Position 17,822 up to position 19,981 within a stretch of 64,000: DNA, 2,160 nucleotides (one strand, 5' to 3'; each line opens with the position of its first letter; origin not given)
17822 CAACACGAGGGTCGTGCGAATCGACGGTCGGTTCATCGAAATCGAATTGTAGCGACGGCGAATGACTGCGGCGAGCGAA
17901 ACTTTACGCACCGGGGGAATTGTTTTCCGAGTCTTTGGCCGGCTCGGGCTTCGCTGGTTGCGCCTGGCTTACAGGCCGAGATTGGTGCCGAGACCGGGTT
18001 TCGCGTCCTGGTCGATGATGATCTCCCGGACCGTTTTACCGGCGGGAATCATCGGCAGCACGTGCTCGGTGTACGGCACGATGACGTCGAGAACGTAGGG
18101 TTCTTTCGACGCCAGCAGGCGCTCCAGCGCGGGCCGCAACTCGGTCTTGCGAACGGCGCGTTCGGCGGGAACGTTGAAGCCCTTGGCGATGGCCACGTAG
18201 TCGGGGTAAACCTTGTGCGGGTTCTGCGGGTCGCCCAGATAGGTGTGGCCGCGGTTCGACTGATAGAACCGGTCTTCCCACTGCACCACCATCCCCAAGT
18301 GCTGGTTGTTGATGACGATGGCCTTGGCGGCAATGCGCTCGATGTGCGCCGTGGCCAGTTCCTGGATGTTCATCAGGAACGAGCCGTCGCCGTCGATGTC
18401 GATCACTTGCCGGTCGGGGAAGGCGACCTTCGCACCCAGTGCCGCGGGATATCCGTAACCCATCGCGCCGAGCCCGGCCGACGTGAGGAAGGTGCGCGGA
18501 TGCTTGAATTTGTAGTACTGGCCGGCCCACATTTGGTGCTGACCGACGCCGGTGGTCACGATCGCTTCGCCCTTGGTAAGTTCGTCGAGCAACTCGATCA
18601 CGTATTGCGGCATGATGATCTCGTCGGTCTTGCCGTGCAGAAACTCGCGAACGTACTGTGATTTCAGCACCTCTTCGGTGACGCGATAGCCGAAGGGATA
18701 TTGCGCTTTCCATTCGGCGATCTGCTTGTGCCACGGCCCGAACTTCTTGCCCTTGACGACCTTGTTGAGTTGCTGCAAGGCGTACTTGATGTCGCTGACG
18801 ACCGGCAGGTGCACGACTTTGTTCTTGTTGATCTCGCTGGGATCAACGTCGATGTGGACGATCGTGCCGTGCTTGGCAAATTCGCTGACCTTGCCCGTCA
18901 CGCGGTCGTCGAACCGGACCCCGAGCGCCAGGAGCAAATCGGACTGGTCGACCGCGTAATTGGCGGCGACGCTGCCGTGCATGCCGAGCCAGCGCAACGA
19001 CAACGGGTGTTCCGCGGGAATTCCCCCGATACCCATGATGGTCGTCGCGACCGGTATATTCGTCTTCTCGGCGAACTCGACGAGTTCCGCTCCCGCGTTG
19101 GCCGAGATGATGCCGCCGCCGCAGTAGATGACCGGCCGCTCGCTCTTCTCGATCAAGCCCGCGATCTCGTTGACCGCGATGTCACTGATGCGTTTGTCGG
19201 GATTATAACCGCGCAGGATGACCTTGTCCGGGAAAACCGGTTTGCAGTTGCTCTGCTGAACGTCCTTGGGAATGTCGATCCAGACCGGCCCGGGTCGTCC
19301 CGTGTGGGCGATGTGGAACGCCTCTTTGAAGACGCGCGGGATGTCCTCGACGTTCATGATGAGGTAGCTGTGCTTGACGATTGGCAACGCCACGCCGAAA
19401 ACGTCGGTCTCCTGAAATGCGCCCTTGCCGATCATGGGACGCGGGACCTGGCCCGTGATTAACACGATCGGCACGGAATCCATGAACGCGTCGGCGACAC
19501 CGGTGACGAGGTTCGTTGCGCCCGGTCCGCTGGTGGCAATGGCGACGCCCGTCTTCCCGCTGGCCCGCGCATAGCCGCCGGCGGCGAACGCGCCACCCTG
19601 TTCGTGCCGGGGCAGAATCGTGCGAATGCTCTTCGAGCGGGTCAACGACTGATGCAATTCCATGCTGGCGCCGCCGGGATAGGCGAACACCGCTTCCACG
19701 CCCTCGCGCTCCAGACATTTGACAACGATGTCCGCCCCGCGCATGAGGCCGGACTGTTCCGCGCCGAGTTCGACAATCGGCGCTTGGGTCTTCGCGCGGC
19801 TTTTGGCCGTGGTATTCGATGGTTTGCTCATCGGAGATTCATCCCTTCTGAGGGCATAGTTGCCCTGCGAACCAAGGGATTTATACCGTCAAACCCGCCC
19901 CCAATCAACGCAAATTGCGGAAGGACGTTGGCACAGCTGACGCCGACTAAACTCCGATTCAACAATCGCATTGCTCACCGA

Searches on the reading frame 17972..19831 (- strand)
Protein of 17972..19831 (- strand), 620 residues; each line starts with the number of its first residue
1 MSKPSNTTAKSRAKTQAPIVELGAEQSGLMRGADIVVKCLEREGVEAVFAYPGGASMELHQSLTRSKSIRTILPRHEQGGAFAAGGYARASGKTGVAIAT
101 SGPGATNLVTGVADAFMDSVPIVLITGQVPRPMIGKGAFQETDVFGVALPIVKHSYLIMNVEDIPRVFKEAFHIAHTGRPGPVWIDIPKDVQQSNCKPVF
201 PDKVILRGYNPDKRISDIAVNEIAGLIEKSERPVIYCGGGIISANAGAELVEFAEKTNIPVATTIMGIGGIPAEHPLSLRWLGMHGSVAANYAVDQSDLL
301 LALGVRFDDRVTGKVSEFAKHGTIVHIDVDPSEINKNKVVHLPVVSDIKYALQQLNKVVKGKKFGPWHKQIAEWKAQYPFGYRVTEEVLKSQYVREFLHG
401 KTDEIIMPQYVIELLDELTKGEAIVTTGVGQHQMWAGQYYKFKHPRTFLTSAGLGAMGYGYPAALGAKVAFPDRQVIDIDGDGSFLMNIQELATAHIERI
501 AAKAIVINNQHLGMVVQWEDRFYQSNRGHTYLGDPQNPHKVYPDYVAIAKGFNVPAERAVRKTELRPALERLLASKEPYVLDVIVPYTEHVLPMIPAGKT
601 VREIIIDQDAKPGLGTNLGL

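Call 78: search_protein_families(library=ncbifam, proteins=[window:17972-19831:-], max_evalue=1e-10)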
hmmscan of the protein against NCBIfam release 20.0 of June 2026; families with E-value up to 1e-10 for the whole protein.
window:17972-19831:- (620 aa): 52 families (the best 25 are shown)
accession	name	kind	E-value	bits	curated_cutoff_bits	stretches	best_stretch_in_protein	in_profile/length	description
NF004710.0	PRK06048.1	equivalog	1.5e-223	743.3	976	2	28-396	6-373/561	acetolactate synthase large subunit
TIGR00118.1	acolac_lg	equivalog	9.4e-214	711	538.35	1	30-605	1-554/557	biosynthetic-type acetolactate synthase large subunit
NF005860.0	PRK07789.1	equivalog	6.2e-200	665.6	881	1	9-614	13-607/615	acetolactate synthase large subunit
NF005228.0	PRK06725.1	equivalog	3.6e-198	659.4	991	2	26-403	12-388/571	acetolactate synthase large subunit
NF005651.0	PRK07418.1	subfamily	3.4e-194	646.5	942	1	24-605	13-579/617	acetolactate synthase large subunit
NF006524.0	PRK08978.1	equivalog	3.1e-192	639.7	738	1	30-605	1-544/548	acetolactate synthase 2 catalytic subunit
NF006319.0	PRK08527.1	equivalog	2.3e-191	637.1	905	2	30-395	4-372/565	acetolactate synthase large subunit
NF005824.0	PRK07710.1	equivalog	1.1e-190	634.8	976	2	25-403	12-390/573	acetolactate synthase large subunit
NF004919.0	PRK06276.1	equivalog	6.7e-189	629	866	1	30-610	1-562/582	acetolactate synthase large subunit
NF006581.0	PRK09107.1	equivalog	1.4e-176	588.3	974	1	26-611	7-579/595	acetolactate synthase 3 large subunit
NF005058.0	PRK06466.1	equivalog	7e-174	579.5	951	1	29-607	3-569/574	acetolactate synthase 3 large subunit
NF006016.1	PRK08155.1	equivalog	8.5e-174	579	870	1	30-605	3-552/554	acetolactate synthase large subunit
NF005584.0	PRK07282.1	equivalog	3e-170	567.5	970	1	31-605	11-560/566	acetolactate synthase large subunit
NF005409.0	PRK06965.1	equivalog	3.2e-165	550.9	1035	1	26-607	17-583/587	acetolactate synthase 3 catalytic subunit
NF006525.0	PRK08979.1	equivalog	1.3e-157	525.7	1084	1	30-606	4-566/572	acetolactate synthase 3 large subunit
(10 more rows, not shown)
